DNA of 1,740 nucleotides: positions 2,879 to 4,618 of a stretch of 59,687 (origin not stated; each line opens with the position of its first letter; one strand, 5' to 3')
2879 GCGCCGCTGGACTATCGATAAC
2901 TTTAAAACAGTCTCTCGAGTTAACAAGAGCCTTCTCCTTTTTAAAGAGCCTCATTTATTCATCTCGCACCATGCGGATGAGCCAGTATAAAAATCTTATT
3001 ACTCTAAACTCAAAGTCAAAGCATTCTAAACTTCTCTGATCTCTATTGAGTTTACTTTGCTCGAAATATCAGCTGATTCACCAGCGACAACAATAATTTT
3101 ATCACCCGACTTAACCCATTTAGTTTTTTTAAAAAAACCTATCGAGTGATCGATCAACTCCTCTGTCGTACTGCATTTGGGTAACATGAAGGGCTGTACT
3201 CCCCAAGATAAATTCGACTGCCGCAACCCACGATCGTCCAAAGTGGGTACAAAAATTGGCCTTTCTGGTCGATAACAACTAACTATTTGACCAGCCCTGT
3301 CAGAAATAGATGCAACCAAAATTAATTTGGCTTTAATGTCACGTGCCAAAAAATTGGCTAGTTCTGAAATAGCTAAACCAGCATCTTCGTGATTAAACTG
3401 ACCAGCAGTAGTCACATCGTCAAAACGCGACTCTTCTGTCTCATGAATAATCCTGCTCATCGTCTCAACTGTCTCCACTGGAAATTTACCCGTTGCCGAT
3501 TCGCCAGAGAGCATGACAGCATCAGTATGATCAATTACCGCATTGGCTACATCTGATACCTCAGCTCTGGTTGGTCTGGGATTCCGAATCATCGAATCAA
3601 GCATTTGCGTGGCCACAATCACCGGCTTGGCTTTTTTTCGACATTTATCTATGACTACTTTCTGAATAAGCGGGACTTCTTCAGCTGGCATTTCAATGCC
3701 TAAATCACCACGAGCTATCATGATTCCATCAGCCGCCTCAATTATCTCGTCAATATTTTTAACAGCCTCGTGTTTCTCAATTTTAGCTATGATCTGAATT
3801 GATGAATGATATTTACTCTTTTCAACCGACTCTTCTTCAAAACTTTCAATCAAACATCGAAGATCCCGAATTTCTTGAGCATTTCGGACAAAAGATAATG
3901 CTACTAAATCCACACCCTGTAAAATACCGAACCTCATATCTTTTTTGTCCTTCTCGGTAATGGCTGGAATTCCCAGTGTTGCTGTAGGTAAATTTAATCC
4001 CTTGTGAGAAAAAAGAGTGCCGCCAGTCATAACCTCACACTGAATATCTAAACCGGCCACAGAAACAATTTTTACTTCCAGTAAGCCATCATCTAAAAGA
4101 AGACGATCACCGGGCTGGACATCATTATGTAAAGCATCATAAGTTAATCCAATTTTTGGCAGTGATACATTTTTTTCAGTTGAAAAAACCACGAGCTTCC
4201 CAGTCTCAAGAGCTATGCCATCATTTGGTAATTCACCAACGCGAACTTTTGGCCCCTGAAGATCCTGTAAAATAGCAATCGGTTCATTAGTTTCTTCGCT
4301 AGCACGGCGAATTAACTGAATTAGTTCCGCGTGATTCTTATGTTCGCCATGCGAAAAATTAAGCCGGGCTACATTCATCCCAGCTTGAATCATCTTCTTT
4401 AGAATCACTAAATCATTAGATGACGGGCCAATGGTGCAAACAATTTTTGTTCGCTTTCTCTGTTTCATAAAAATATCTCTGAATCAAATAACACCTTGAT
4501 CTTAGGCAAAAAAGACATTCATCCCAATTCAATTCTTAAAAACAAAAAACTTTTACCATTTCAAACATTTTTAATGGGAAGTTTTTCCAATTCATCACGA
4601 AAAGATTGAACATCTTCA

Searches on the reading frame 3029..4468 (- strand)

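Call 6: search_protein_families(library=pfam, proteins=[window:3029-4468:-], max_evalue=0.1)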
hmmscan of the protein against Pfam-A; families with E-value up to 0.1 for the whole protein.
window:3029-4468:- (480 aa): 5 families
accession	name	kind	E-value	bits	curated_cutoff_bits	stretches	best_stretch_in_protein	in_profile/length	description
PF00224.27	PK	-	1.9e-122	408.9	30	1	5-334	2-328/328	Pyruvate kinase, barrel domain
PF02887.21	PK_C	-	6.9e-23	81.4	28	1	366-477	2-113/114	Pyruvate kinase, alpha/beta domain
PF03328.21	HpcH_HpaI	-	3.8e-08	33.3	25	1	176-275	76-171/221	HpcH/HpaI aldolase/citrate lyase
PF02896.24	PEP-utilizers_C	-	0.016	14.8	22.8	1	191-256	141-207/293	PEP-utilising enzyme, PEP-binding domain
PF04595.18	Pox_I6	-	0.064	12.7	27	0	286-356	169-239/320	Poxvirus I6-like family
